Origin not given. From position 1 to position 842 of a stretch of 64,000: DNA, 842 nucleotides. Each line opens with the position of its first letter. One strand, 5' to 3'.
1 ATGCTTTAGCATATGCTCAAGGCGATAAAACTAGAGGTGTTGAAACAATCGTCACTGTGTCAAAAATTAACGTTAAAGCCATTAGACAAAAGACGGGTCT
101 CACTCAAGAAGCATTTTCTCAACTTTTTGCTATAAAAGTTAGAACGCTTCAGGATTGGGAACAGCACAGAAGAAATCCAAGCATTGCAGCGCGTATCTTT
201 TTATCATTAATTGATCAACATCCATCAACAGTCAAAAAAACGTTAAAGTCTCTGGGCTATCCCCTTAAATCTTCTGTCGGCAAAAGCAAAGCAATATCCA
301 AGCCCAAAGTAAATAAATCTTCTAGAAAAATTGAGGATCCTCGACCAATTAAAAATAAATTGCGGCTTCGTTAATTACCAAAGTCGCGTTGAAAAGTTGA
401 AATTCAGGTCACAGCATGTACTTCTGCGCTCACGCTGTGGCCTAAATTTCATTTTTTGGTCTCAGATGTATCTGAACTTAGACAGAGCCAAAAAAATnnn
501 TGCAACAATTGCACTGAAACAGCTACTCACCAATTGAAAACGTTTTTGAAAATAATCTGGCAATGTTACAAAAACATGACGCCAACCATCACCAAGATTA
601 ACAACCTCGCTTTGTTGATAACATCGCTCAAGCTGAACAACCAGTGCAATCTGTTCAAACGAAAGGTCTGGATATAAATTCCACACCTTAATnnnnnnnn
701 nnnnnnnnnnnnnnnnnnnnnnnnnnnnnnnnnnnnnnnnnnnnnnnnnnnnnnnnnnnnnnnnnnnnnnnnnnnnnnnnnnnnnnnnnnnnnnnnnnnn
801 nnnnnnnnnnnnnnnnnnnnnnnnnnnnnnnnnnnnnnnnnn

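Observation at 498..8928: Tandem array of four exported, eukaryote-like (FBXW7/Cdc4-style) WD40 propeller proteins with a shared multi-module architecture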

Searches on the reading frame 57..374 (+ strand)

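Call 24: search_protein_families(library=pfam, proteins=[window:57-374:+], max_evalue=0.001)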
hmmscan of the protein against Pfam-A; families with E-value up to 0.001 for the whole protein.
window:57-374:+ (105 aa): 2 families
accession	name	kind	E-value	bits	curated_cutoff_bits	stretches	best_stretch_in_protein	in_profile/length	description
PF01381.28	HTH_3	-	4.2e-05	23.9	23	1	6-43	1-38/55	Helix-turn-helix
PF15731.11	MqsA_antitoxin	-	8.8e-05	23.1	30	1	5-59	73-127/131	Antitoxin component of bacterial toxin-antitoxin system, MqsA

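Call 90: search_protein_families(library=ncbifam, proteins=[window:57-374:+], max_evalue=0.001)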
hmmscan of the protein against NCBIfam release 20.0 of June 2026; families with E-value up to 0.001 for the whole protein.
window:57-374:+ (105 aa): 5 families
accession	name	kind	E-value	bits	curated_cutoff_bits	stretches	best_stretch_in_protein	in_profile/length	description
TIGR03830.1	CxxCG_CxxCG_HTH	subfamily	1.9e-10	40.6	61.8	1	5-61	69-125/127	type II TA system antitoxin MqsA family protein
NF007481.0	PRK10072.1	equivalog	4.1e-08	33.6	110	1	5-61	37-93/96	HTH-type transcriptional regulator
NF041265.1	NadS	equivalog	4.3e-08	33.4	60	1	5-60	34-89/94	NadS family protein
NF040522.1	VC1465_fam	subfamily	0.00059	19.9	70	1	7-39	2-34/111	VC1465 family Xer recombination activation factor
NF041951.1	phage_RstR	subfamily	0.00095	19.4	80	0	5-45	6-46/108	RstR family transcriptional repressor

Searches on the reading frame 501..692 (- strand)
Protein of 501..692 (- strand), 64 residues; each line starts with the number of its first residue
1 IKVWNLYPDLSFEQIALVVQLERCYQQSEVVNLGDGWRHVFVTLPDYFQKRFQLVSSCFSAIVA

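Call 6: search_protein_families(library=pfam, proteins=[window:501-692:-], max_evalue=10)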
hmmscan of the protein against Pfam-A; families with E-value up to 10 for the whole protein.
seq(64 aa): 1 family
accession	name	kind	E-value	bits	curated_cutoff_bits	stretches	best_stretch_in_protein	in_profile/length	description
PF20148.4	DUF6531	-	0.2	12.5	24.1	1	9-41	17-50/74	Domain of unknown function (DUF6531)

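Call 51: search_solved_structures(query=A5, max_evalue=10, show_alignments=5)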
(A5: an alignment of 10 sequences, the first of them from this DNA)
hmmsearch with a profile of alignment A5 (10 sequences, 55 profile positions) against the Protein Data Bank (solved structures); distinct sequences matched with E-value up to 10: 3.
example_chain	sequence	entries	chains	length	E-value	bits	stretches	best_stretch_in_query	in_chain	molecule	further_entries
8woj_A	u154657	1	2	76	0.5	13.4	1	31-44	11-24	RxLR121 effector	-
8i0k_C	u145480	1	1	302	0.72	12.9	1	26-43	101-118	T-cell activation inhibitor, mitochondrial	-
7zhc_A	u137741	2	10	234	1.5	11.9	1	12-36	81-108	N-acetyltransferase domain-containing protein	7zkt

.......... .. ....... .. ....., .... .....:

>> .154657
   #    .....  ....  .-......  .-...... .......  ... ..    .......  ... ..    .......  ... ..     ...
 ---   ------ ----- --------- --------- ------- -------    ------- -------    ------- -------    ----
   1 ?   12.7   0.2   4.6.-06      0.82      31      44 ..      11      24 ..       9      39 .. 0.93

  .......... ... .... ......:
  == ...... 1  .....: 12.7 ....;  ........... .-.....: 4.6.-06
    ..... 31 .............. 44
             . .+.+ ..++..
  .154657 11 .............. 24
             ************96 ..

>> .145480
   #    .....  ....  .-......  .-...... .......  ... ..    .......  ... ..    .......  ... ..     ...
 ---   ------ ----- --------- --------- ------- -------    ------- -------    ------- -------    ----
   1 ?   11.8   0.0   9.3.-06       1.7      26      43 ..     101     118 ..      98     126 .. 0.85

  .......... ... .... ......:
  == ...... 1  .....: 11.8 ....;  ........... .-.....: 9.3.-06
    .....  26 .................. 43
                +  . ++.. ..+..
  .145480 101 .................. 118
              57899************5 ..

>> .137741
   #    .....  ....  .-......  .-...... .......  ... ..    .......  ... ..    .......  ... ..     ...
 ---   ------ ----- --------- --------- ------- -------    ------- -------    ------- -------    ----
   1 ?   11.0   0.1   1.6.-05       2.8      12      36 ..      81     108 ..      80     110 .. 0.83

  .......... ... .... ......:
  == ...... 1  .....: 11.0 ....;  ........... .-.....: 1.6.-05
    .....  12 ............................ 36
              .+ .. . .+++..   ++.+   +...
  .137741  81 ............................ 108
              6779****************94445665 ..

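Call 52: find_homologous_proteins(query=A5, max_evalue=0.01)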
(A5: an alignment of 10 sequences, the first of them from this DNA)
Query A5 (10 sequences) (58 aa, profile of the alignment): 1 proteins with E <= 0.01 among 34 candidates.
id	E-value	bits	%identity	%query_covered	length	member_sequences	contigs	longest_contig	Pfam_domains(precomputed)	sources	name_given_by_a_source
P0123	4.5e-25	105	84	84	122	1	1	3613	PF25178.1,PF25168.2,PF25174.2,PF24814.2,PF24805.2,PF25048.2,PF23381.2,PF24017.3,PF25173.2,PF25175.2,PF23760.2,PF24817.2,PF24796.2,PF23409.2,PF25172.2,PF24782.3,PF25391.2,PF23869.2,PF24807.2,PF25047.1,PF00400.39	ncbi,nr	ncbi:hypothetical protein JST56_03830, partial [Candidatus Dependentiae bacterium]|nr:hypothetical p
